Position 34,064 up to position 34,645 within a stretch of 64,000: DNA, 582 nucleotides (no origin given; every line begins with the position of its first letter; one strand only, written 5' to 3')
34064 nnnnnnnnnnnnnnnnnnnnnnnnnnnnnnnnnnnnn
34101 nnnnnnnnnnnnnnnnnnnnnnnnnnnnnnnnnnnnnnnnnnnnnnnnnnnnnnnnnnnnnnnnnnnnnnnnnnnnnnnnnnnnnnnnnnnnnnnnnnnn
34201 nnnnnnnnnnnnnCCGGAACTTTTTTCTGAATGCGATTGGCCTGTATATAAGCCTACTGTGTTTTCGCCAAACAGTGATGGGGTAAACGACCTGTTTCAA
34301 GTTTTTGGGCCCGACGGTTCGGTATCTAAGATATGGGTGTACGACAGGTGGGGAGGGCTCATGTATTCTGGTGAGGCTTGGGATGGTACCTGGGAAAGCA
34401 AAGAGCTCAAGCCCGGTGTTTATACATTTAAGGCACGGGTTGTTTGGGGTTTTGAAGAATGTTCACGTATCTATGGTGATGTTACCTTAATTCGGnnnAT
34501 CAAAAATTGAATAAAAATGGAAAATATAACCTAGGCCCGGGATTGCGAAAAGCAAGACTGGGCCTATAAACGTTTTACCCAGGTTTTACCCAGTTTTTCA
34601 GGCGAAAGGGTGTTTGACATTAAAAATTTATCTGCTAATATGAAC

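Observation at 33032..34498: Bacteroidota-type T9SS sorting-domain protein inside a CPR-like ribosomal gene cluster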

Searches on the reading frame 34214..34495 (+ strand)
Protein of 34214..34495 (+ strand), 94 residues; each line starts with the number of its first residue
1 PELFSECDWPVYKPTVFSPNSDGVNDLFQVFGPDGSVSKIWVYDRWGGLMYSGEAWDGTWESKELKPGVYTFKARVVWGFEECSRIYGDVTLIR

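Call 69: search_solved_structures(query=A8, max_evalue=0.1, show_alignments=2)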
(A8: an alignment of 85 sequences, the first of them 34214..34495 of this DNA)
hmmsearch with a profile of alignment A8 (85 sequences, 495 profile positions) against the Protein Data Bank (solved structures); distinct sequences matched with E-value up to 0.1: 21.
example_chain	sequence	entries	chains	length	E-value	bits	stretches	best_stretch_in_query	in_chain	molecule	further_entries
9flp_A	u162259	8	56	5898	0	1015.5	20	166-480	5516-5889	The grappling hook protein A in the bacterium Aureispira sp. CCB-QB1 | The grappling hook protein A (GhpA) in the bacterium Aureispira sp. CCB-QB1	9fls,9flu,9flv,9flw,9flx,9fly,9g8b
9ncf_S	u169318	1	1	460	2.2e-17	66.6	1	135-398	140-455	Immunoglobulin-like domain protein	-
9c2d_S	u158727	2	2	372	1.8e-16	63.6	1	188-397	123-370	Tail protein | Putative tail protein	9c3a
5xeq_B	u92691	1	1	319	1.8e-05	27.3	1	216-398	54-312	MAM domain-containing glycosylphosphatidylinositol anchor protein 1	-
4u7m_A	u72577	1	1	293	3e-05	26.6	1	216-387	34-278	Leucine-rich repeats and immunoglobulin-like domains protein 1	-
8zvi_a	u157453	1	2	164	6.9e-05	25.4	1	328-398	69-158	Decoration protein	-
5lxk_A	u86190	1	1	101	0.00012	24.6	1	332-398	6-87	Decoration protein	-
5vst_A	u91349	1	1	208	0.0015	21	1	277-371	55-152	Biliary glycoprotein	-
5uv6_A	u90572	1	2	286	0.0015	21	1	225-363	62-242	Opioid-binding protein/cell adhesion molecule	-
8yke_A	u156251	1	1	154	0.0026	20.2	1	213-393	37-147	YSIRK signal domain/LPXTG anchor domain surface protein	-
9occ_A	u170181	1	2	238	0.0029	20.1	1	155-318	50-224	Putative neck whiskers protein gp24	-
6u6t_A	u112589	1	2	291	0.0059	19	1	296-377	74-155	Neuronal growth regulator 1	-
6dld_B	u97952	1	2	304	0.0063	18.9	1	297-378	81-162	Neuronal growth regulator 1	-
1qz1_A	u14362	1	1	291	0.0098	18.3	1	209-363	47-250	Neural cell adhesion molecule 1, 140 kDa isoform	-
21ny_A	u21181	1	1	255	0.017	17.5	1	253-398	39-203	Low affinity immunoglobulin gamma Fc region receptor II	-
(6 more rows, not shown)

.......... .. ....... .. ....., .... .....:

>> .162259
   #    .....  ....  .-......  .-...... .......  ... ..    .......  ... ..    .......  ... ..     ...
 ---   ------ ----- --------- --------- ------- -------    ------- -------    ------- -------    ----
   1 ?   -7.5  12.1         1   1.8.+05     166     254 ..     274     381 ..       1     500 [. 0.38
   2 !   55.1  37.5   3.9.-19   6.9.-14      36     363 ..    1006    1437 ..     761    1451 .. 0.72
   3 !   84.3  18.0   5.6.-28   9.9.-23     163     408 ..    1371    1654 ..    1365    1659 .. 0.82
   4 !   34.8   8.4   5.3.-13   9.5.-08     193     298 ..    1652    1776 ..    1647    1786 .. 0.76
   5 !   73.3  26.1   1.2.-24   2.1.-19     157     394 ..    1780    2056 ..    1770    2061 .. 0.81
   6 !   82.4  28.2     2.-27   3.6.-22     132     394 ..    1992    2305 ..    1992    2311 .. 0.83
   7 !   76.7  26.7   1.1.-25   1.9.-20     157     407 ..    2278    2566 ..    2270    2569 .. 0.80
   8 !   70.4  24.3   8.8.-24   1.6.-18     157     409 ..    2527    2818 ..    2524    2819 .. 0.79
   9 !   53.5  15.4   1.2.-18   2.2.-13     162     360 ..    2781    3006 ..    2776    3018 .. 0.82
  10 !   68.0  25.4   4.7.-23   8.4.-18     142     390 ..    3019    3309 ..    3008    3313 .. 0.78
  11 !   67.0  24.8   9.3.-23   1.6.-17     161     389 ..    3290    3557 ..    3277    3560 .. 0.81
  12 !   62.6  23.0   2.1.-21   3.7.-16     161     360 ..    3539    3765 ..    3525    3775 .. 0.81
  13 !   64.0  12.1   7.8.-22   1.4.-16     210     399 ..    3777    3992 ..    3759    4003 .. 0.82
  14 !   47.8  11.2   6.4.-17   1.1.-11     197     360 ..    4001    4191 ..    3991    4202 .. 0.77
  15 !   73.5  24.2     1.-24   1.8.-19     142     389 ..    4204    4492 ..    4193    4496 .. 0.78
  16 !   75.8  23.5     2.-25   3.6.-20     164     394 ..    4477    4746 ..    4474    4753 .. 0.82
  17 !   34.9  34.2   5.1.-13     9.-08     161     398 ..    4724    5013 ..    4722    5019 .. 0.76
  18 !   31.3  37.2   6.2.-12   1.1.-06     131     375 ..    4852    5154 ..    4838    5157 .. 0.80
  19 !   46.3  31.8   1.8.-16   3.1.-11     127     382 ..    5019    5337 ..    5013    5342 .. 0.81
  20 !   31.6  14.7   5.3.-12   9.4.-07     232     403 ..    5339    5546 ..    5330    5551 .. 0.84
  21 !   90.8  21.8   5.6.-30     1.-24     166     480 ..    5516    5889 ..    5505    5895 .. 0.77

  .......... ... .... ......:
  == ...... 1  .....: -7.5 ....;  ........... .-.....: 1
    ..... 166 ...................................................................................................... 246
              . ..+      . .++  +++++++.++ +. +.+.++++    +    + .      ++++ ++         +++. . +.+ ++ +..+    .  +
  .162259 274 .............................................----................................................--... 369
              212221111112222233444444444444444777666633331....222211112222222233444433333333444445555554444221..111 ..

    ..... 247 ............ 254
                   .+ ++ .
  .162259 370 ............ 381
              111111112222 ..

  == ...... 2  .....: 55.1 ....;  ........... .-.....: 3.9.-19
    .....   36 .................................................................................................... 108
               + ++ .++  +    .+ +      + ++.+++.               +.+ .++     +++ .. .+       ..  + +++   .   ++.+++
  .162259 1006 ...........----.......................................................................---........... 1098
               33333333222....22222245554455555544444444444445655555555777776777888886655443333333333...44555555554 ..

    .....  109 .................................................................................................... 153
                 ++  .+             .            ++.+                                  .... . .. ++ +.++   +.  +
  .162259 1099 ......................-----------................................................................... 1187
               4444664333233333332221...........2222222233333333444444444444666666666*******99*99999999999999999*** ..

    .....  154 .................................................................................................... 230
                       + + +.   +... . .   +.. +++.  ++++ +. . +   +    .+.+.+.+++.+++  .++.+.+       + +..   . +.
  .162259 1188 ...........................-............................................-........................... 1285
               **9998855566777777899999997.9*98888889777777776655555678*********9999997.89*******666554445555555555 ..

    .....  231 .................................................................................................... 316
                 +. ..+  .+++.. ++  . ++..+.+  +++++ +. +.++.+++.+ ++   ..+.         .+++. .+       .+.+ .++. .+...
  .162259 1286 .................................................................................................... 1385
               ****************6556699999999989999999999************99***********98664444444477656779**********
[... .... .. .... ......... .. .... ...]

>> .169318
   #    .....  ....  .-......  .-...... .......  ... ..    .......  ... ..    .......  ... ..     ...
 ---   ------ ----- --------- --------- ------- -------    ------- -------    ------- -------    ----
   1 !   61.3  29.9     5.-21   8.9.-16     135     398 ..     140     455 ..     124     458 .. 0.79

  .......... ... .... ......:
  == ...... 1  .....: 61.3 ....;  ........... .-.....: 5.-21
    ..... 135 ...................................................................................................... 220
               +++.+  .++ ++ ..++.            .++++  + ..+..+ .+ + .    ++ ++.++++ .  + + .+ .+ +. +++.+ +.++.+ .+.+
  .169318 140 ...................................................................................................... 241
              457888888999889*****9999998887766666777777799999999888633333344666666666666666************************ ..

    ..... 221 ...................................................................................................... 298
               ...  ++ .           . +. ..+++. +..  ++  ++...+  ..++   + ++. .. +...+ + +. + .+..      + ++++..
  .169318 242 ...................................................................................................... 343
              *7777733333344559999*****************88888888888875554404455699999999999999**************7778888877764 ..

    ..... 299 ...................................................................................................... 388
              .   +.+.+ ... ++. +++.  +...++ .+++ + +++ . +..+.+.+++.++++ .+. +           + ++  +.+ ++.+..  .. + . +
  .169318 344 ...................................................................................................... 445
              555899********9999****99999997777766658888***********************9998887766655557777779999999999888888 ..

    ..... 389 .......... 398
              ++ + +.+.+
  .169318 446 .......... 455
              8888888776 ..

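Call 74: predict_structure(alignment_id=A8)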
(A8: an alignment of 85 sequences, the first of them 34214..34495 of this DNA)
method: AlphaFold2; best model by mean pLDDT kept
length: 94 residues; sequences in the alignment: 85
mean_pLDDT: 94.9   pTM: 0.85
mean pLDDT of the five models: 94.9, 94.9, 94.6, 94.1, 93.8
residues with pLDDT >= 90: 86; 70-90: 8; 50-70: 0; < 50: 0
segments of 3 or more residues with pLDDT < 50: none
pLDDT, mean of each block of 10 residues (from residue 1): 83 95 95 97 98 98 97 97 95 95
secondary structure, 60 per line:
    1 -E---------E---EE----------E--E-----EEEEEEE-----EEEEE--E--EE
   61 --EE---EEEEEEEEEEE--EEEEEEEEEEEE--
elements in order: E37-43 E49-53 E68-78 E81-92

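Call 76: find_homologous_proteins(query=A9, max_evalue=0.001)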
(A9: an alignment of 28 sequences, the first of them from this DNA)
Query A9 (28 sequences) (92 aa, profile of the alignment): 6173 proteins with E <= 0.001 among 8000 candidates; the best 120 are listed.
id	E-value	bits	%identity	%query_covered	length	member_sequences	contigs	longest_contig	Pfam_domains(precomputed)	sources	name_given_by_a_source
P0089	5.0e-27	111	43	91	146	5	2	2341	PF13585.13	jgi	jgi:gliding motility-associated-like protein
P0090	5.7e-27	111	38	92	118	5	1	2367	PF13585.13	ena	-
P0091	9.3e-27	111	38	91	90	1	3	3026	PF13585.13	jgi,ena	-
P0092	1.1e-26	110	37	91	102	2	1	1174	PF13585.13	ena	-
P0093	2.0e-26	110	36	91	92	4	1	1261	PF13585.13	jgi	jgi:gliding motility-associated-like protein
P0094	2.3e-26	109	33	91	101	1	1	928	PF13585.13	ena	-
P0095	2.5e-26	109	33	92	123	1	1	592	PF13585.13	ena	-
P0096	3.3e-26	109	41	100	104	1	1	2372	PF13585.13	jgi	jgi:gliding motility-associated-like protein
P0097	3.7e-26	109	37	95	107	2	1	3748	PF13585.13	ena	-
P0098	4.1e-26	109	39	90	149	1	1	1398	PF13585.13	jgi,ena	jgi:gliding motility-associated-like protein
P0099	4.5e-26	108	31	90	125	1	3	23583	PF13585.13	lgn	-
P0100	4.5e-26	108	38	97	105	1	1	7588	PF13585.13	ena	-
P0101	4.6e-26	108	33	88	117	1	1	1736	PF13585.13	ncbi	-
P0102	5.0e-26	108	35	95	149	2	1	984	PF13585.13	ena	-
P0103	5.7e-26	108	34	96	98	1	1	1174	PF13585.13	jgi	jgi:gliding motility-associated-like protein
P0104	5.7e-26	108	38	91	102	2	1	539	PF13585.13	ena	-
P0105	6.7e-26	108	40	92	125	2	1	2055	PF13585.13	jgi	jgi:gliding motility-associated-like protein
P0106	9.2e-26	107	32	100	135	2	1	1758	PF13585.13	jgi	jgi:gliding motility-associated-like protein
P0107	9.4e-26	107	44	91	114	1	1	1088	PF13585.13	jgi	-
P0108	9.5e-26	107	38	91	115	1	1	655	PF13585.13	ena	-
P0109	9.9e-26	107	35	92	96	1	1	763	PF13585.13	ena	-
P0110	1.0e-25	107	40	95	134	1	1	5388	PF13585.13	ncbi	ncbi:MAG: hypothetical protein DRI69_11430, partial [Bacteroidetes bacterium]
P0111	1.0e-25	107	38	90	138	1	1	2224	PF13585.13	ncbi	ncbi:MAG: gliding motility-associated C-terminal domain-containing protein, partial [Bacteroidota ba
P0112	1.0e-25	107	35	91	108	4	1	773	PF13585.13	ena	-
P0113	1.1e-25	107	35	95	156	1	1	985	PF13585.13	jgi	jgi:gliding motility-associated-like protein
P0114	1.1e-25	107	41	97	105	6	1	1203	PF13585.13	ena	-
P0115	1.2e-25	107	34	91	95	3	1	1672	PF13585.13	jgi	jgi:gliding motility-associated-like protein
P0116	1.4e-25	107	37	88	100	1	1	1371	PF13585.13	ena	-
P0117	1.7e-25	107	36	91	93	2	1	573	PF13585.13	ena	-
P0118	1.7e-25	107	38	90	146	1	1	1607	PF13585.13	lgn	-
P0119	1.7e-25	107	34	96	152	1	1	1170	PF13585.13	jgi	-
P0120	1.9e-25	106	32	97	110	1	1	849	PF13585.13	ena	-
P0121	1.9e-25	106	37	100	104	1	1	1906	PF13585.13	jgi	jgi:gliding motility-associated-like protein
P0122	2.5e-25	106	40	91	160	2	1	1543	PF13585.13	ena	-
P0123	2.6e-25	106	32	100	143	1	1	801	PF13585.13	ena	-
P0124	2.7e-25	106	33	88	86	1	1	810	PF13585.13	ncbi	-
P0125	3.0e-25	106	38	91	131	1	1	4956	PF13585.13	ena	-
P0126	3.0e-25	106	37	96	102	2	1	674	PF13585.13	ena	-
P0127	3.2e-25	106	30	100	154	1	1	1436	PF13573.13,PF13585.13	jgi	-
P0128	3.3e-25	106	31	91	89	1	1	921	PF13585.13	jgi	jgi:gliding motility-associated-like protein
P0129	3.4e-25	106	39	96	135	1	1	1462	PF13585.13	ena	-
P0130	3.4e-25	106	35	90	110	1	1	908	PF13585.13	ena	-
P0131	3.6e-25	106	40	99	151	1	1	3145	PF13585.13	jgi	jgi:gliding motility-associated-like protein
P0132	3.8e-25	105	35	100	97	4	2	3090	PF13585.13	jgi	jgi:gliding motility-associated-like protein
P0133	3.9e-25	105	40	96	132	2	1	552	PF13585.13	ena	-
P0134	4.3e-25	105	38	96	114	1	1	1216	PF13585.13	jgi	jgi:gliding motility-associated-like protein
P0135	4.3e-25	105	39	91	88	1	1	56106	PF13585.13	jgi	jgi:gliding motility-associated-like protein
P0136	4.3e-25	105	35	88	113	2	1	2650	PF13585.13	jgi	-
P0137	4.6e-25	105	31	91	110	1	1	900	PF13585.13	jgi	jgi:gliding motility-associated-like protein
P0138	4.6e-25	105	41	96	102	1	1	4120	PF13585.13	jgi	jgi:gliding motility-associated-like protein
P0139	4.7e-25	105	36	91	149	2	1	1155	PF13585.13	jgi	-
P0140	4.9e-25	105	34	91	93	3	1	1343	PF13585.13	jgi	jgi:gliding motility-associated-like protein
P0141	5.0e-25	105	32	91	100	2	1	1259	PF13585.13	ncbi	ncbi:MAG: gliding motility-associated C-terminal domain-containing protein [Flavobacteriales bacteri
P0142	5.4e-25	105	38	91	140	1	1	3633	PF13585.13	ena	-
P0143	5.4e-25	105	42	91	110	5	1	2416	PF13585.13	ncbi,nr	ncbi:MAG: gliding motility-associated C-terminal domain-containing protein, partial [Bacteroidales b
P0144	5.5e-25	105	40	97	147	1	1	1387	PF13585.13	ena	-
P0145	6.0e-25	105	33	91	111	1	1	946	PF13585.13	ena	-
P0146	6.1e-25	105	35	97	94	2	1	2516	PF13585.13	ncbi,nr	ncbi:MAG: gliding motility-associated C-terminal domain-containing protein, partial [Flavobacteriale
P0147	6.1e-25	105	45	91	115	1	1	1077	PF13585.13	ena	-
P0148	6.4e-25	105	38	91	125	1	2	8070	PF13585.13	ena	-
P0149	6.7e-25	105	33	95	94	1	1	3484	PF13585.13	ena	-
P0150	7.0e-25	105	39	97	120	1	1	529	PF13585.13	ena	-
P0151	7.2e-25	105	34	88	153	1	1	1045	PF13585.13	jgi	jgi:gliding motility-associated-like protein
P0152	7.3e-25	105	32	91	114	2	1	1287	PF13585.13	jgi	-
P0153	7.4e-25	105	38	100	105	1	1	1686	PF13585.13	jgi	jgi:gliding motility-associated-like protein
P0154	7.5e-25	104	40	91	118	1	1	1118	PF13585.13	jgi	jgi:large repetitive protein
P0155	8.3e-25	104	30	91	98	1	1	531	PF13585.13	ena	-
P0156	8.4e-25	104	40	92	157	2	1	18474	PF13585.13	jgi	jgi:gliding motility-associated-like protein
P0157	8.9e-25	104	40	91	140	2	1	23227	PF13585.13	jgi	jgi:gliding motility-associated-like protein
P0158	9.3e-25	104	33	91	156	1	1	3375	PF13585.13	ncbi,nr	ncbi:MAG: gliding motility-associated C-terminal domain-containing protein, partial [Bacteroidia bac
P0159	9.5e-25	104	39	96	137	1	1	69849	PF13585.13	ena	-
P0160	9.6e-25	104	39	91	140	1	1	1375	PF13585.13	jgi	jgi:gliding motility-associated-like protein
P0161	9.6e-25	104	38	92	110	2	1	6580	PF13585.13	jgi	jgi:gliding motility-associated-like protein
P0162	9.8e-25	104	38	88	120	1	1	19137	PF13585.13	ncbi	-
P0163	1.0e-24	104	34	97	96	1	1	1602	PF13585.13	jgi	jgi:gliding motility-associated-like protein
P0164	1.0e-24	104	31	91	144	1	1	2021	PF13585.13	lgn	-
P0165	1.1e-24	104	33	95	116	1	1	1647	PF13585.13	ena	-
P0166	1.1e-24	104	40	100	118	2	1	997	PF13585.13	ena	-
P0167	1.1e-24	104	38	91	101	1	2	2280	PF13585.13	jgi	jgi:gliding motility-associated-like protein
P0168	1.1e-24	104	37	92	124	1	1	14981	PF13585.13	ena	-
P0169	1.1e-24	104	38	91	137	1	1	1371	PF13585.13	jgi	jgi:gliding motility-associated-like protein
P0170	1.1e-24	104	33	91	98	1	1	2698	PF13585.13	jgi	jgi:gliding motility-associated-like protein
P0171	1.1e-24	104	37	96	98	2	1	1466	PF13585.13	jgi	jgi:gliding motility-associated-like protein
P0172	1.1e-24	104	32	100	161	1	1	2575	PF13585.13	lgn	-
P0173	1.2e-24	104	36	95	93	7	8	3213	PF13585.13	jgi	jgi:gliding motility-associated-like protein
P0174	1.2e-24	104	33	95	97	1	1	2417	PF13585.13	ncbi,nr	ncbi:MAG: gliding motility-associated C-terminal domain-containing protein, partial [Mariniphaga sp.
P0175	1.2e-24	104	36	88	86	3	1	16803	PF13585.13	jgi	jgi:gliding motility-associated-like protein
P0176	1.2e-24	104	37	91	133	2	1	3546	PF13585.13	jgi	jgi:gliding motility-associated-like protein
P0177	1.2e-24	104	34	96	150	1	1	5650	PF13585.13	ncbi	ncbi:MAG: hypothetical protein DRI86_14695, partial [Bacteroidetes bacterium]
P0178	1.3e-24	104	33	97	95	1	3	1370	PF13585.13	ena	-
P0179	1.3e-24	104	33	98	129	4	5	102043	PF13585.13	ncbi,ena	-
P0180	1.4e-24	104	39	97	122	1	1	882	PF13585.13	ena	-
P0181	1.4e-24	104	37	97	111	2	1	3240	PF13585.13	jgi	jgi:gliding motility-associated-like protein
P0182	1.4e-24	104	37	91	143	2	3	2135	PF13585.13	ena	-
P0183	1.4e-24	104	38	96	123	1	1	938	PF13585.13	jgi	jgi:gliding motility-associated-like protein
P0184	1.5e-24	104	32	91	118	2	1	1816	PF13585.13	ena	-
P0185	1.5e-24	104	36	97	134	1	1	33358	PF13585.13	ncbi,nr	ncbi:MAG: gliding motility-associated C-terminal domain-containing protein, partial [Aureispira sp.]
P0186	1.5e-24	104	32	100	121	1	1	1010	PF13585.13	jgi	-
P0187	1.5e-24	104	27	99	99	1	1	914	PF13585.13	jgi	-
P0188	1.5e-24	104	31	90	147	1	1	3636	PF13585.13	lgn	-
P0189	1.5e-24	104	41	88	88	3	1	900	PF13585.13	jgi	jgi:gliding motility-associated-like protein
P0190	1.5e-24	103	40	91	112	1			PF13585.13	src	-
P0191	1.6e-24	103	37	88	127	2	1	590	PF13585.13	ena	-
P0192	1.6e-24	103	41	95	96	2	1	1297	PF13585.13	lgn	-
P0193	1.6e-24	103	32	96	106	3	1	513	PF13585.13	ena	-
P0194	1.6e-24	103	37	92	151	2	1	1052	PF00801.27,PF13585.13,PF18911.7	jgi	jgi:gliding motility-associated-like protein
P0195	1.6e-24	103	35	91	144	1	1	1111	PF13585.13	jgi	jgi:gliding motility-associated-like protein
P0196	1.6e-24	103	32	91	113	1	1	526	PF13585.13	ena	-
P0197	1.7e-24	103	38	99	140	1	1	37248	PF13585.13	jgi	jgi:gliding motility-associated-like protein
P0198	1.7e-24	103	37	88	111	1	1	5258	PF13585.13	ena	-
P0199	1.7e-24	103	37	95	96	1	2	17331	PF13585.13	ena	-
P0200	1.7e-24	103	37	86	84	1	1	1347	PF13585.13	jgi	jgi:hypothetical protein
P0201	1.8e-24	103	37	98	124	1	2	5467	PF13585.13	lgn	-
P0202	1.8e-24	103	29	93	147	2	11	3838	PF13585.13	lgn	-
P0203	1.8e-24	103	34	91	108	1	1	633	PF13585.13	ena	-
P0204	1.9e-24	103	36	91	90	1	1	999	PF13585.13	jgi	jgi:gliding motility-associated-like protein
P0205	1.9e-24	103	35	96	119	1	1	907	PF13585.13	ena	-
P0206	2.0e-24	103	31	91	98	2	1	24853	PF13585.13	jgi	jgi:gliding motility-associated-like protein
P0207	2.0e-24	103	40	91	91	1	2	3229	PF13585.13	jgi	jgi:gliding motility-associated-like protein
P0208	2.0e-24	103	37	90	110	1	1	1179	PF13585.13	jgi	jgi:gliding motility-associated-like protein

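Call 77: fold_search(model_id=the predicted structure, library=pdb)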
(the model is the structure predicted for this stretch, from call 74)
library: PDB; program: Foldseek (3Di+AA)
matches with E <= 10: 1212; with E <= 0.001: 0
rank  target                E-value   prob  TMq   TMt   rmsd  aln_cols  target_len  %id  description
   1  7bj3                  4.7e-03  1.00  0.61  0.07   4.4       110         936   21  ScpA from Streptococcus pyogenes, S512A active site mutant (released 2021-05-12)
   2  3eif                  5.5e-03  1.00  0.63  0.07   4.0       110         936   21  1.9 angstrom crystal structure of the active form of the C5a peptidase from Streptococcus pyogenes (ScpA) (released 2009-02-24)
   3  1xf1_A                5.5e-03  1.00  0.57  0.08   4.0       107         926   20  Structure of C5a peptidase- a key virulence factor from Streptococcus (released 2005-11-22)
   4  7yzx_A                7.6e-03  1.00  0.61  0.07   4.4       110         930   21  ScpA from Streptococcus pyogenes, D783A mutant. (released 2022-08-31)
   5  5icu                  1.0e-02  1.00  0.54  0.50   2.6        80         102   21  The crystal structure of CopC from Methylosinus trichosporium OB3b (released 2016-04-06)
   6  6za2_B                1.0e-02  1.00  0.48  0.06   5.1        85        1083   19  Crystal structure of dimeric latent PorU from Porphyromonas gingivalis (released 2021-09-29)
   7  8bty_A                1.4e-02  1.00  0.62  0.07   4.4       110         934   21  Structure of the active form of ScpB, the C5a-peptidase from Streptococcus agalactiae. (released 2023-11-15)
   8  6za2_A                1.6e-02  1.00  0.49  0.06   4.9        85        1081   18  Crystal structure of dimeric latent PorU from Porphyromonas gingivalis (released 2021-09-29)
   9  3s5l_G                2.0e-02  0.98  0.40  0.27   4.9        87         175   14  Crystal structure of CD4 mutant bound to HLA-DR1 (released 2011-09-21)
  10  4jrw_A                3.3e-02  0.98  0.42  0.45   5.0        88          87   16  Crystal structure of Clostridium histolyticum colg collagenase PKD domain 2 at 1.6 Angstrom resolution (released 2014-05-21)
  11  4g5a_A                3.3e-02  0.98  0.45  0.43   5.6        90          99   11  Crystal structure of a putative member of duf 3244 protein family (BT_1867) from Bacteroides thetaiotaomicron VPI-5482 (released 2012-09-19)
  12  3s4s_G                3.4e-02  0.98  0.41  0.25   3.8        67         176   15  Crystal structure of CD4 mutant bound to HLA-DR1 (released 2011-09-21)
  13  5xxz_A                3.6e-02  1.00  0.61  0.05   9.4       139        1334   17  Crystal structure of a serine protease from Streptococcus species (released 2018-08-08)
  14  5xxz_B                3.8e-02  1.00  0.66  0.06   2.9        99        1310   18  Crystal structure of a serine protease from Streptococcus species (released 2018-08-08)
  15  2y72_A                3.8e-02  0.97  0.44  0.47   6.0       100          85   14  Crystal structure of the PKD Domain of Collagenase G from Clostridium Histolyticum at 1.18 Angstrom Resolution. (released 2011-09-28)
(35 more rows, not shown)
